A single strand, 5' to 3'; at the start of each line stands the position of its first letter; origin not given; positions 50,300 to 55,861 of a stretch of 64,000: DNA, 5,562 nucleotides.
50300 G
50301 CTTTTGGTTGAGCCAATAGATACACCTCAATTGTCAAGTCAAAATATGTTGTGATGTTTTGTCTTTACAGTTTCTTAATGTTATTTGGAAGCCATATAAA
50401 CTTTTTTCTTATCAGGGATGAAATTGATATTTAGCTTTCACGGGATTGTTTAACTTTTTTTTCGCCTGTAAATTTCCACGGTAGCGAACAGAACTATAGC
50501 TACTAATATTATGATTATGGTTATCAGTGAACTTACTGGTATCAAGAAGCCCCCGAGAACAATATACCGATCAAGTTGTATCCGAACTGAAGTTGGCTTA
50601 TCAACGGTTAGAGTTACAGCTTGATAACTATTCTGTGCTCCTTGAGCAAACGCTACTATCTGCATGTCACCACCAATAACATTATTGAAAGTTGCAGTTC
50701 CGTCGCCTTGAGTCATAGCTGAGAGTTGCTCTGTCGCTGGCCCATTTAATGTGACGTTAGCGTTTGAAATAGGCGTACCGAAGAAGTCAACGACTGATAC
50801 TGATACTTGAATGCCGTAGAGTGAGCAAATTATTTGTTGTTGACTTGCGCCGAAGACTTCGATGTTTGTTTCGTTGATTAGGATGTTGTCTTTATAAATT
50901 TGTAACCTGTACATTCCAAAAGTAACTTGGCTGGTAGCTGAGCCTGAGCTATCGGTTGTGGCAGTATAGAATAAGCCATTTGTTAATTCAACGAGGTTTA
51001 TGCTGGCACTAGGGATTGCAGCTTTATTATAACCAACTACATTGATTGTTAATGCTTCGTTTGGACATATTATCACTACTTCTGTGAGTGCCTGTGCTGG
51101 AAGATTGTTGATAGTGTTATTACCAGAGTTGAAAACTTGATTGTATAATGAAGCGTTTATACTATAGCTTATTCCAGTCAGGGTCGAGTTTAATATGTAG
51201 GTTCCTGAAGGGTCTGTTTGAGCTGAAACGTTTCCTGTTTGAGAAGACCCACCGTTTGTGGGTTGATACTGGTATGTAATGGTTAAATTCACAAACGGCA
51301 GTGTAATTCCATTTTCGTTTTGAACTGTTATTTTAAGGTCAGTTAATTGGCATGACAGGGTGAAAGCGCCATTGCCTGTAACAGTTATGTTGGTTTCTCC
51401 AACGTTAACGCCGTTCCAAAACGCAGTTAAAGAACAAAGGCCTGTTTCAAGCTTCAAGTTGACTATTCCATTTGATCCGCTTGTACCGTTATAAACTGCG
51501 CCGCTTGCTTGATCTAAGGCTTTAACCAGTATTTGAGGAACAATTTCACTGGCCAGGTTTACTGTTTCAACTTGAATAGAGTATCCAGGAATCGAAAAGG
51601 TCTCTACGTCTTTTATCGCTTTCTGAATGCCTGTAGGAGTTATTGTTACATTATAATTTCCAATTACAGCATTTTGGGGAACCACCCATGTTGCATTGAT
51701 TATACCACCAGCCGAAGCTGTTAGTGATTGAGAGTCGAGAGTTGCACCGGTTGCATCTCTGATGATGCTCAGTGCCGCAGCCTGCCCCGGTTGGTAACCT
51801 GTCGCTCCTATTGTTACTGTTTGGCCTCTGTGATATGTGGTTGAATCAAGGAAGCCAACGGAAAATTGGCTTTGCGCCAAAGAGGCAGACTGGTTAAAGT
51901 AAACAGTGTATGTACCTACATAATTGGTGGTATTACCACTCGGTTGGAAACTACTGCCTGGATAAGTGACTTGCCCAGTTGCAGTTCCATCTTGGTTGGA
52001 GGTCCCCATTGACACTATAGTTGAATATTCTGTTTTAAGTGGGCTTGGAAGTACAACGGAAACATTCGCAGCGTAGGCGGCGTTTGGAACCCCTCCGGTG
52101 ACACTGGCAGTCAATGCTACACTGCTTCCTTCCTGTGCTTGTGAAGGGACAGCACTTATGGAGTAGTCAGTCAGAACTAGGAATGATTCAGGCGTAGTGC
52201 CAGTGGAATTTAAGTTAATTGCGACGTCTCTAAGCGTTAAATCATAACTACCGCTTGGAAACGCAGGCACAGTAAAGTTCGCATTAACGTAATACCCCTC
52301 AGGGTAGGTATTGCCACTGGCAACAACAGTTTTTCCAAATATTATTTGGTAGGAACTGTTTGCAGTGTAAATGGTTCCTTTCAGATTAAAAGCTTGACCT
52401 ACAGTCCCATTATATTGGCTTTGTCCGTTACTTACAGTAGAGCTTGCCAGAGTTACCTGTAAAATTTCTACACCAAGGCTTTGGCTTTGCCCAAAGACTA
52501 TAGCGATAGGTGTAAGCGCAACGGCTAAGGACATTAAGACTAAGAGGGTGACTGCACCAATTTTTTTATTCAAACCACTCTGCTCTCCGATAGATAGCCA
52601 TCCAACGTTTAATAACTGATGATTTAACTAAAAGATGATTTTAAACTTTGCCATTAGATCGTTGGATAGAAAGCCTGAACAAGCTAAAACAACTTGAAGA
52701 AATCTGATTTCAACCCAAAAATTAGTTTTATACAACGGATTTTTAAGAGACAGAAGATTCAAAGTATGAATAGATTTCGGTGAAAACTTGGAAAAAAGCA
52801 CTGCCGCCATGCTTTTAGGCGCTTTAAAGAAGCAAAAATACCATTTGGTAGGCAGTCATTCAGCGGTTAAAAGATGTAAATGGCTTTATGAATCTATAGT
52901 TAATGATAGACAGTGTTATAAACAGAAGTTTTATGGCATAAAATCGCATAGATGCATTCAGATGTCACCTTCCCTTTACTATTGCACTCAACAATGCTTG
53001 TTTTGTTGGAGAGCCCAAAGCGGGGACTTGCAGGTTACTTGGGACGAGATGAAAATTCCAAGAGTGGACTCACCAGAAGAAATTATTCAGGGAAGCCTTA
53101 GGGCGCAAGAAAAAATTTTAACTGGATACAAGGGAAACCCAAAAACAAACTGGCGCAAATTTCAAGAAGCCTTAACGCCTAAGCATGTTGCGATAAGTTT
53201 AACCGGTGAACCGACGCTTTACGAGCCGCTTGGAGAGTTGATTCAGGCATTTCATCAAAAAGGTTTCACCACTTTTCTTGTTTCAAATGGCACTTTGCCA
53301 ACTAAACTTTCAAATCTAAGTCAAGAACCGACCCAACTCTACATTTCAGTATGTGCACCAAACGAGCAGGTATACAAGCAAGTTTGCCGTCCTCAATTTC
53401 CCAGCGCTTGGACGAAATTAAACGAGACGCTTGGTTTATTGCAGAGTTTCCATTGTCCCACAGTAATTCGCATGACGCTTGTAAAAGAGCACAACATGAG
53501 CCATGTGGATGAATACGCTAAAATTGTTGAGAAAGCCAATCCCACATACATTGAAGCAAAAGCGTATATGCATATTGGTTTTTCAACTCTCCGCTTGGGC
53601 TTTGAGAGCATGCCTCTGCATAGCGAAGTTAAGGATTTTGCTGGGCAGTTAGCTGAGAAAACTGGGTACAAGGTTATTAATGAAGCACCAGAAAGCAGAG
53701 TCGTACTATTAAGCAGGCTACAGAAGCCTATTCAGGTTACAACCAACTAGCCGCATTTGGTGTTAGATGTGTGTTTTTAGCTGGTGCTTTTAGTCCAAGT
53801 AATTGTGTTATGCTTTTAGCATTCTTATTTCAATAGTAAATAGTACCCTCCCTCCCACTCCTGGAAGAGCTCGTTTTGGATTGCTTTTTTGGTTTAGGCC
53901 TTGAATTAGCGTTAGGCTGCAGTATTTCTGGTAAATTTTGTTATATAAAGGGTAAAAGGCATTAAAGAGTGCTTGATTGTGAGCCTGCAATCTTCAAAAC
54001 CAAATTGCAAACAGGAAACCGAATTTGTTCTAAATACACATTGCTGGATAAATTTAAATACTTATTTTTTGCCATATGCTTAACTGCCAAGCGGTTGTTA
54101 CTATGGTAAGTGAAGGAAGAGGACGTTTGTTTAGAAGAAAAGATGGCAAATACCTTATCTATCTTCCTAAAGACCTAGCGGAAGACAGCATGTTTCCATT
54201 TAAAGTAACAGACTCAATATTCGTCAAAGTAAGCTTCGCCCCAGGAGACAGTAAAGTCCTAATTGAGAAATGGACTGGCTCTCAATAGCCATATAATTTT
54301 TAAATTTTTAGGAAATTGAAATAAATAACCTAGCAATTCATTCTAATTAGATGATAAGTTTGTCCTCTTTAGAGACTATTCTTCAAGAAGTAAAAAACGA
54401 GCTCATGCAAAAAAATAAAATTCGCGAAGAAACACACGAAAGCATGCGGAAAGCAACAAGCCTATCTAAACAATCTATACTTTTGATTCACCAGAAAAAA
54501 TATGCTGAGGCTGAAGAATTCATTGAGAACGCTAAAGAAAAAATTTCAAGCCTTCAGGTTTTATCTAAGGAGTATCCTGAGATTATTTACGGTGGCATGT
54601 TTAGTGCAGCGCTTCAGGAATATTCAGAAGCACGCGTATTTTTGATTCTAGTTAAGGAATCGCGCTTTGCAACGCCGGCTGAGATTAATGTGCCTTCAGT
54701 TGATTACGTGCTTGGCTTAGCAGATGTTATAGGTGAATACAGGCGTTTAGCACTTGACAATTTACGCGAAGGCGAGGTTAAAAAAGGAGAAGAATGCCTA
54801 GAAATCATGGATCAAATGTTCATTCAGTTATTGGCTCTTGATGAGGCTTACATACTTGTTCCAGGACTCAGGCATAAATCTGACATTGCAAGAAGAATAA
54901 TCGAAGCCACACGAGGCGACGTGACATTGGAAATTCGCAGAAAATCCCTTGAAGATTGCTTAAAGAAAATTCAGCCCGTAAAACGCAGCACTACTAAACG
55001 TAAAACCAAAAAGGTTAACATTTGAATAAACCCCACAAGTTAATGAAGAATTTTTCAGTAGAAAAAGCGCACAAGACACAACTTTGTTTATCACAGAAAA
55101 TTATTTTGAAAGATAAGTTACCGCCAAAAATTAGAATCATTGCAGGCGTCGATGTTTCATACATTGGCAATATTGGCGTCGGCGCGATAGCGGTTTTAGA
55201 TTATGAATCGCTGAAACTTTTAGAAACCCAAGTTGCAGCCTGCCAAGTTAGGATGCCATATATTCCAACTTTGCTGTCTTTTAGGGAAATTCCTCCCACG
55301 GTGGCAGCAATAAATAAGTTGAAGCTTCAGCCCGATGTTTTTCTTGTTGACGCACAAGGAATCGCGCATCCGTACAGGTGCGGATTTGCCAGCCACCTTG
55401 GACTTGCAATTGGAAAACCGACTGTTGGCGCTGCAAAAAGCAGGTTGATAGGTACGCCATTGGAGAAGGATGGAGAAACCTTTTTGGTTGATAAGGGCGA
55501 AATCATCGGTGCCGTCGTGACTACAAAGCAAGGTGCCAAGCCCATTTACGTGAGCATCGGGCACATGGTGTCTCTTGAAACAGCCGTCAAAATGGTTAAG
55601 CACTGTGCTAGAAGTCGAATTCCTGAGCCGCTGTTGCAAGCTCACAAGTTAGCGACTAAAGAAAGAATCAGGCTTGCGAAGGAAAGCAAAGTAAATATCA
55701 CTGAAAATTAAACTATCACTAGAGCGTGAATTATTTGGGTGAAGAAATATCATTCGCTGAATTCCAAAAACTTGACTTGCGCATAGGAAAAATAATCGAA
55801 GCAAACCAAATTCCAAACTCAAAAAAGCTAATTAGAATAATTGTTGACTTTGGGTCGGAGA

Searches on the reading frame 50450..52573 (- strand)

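Call 46: search_protein_families(library=pfam, proteins=[window:50450-52573:-], max_evalue=0.00001)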
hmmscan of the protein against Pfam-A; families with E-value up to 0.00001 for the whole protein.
window:50450-52573:- (707 aa): 2 families
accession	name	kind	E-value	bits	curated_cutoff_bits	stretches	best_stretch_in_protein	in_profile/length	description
PF13620.12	CarboxypepD_reg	-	1.3e-19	70.7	32.3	1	589-667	1-81/82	Carboxypeptidase regulatory-like domain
PF14686.12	fn3_3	-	8e-07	29.2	24.4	0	531-574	22-68/75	Polysaccharide lyase family 4, domain II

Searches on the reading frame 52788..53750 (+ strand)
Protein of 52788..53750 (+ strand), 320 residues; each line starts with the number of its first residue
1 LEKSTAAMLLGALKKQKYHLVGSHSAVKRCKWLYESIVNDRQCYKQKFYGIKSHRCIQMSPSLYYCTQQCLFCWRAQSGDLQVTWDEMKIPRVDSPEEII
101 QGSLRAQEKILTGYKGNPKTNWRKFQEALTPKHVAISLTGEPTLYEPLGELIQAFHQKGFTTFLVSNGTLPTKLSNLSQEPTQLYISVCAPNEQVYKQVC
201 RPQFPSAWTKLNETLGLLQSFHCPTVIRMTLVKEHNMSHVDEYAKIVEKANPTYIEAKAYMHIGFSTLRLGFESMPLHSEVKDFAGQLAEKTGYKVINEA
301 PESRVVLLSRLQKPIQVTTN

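Call 46: search_protein_families(library=pfam, proteins=[window:52788-53750:+], max_evalue=0.00001)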
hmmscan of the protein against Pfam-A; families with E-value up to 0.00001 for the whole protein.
window:52788-53750:+ (320 aa): 2 families
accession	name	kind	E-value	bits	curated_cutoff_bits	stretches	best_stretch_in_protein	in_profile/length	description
PF08608.17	Wyosine_form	-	1.9e-19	70.1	22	1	249-310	1-63/63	Wyosine base formation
PF04055.27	Radical_SAM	-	1.3e-12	48.6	29.5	1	65-245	6-164/166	Radical SAM superfamily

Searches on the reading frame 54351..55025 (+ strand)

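Call 46: search_protein_families(library=pfam, proteins=[window:54351-55025:+], max_evalue=0.00001)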
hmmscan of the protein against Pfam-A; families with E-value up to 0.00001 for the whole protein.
window:54351-55025:+ (224 aa): 1 family
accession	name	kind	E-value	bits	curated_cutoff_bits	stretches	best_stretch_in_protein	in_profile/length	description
PF01997.21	Translin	-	3.8e-11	43.8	25.9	1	24-180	2-187/205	Translin family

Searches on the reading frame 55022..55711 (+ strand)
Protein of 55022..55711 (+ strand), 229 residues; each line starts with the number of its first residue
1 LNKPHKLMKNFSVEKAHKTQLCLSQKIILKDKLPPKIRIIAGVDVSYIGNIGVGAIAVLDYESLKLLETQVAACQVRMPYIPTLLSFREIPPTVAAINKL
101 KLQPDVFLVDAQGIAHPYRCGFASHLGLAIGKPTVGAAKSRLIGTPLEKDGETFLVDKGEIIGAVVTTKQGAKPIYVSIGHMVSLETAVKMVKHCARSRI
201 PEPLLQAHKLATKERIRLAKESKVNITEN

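Call 46: search_protein_families(library=pfam, proteins=[window:55022-55711:+], max_evalue=0.00001)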
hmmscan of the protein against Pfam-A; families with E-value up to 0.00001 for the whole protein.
window:55022-55711:+ (229 aa): 1 family
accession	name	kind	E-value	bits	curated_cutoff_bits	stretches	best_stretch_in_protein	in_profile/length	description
PF04493.20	Endonuclease_5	-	3.8e-64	216.4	23.4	1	23-209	3-198/198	Endonuclease V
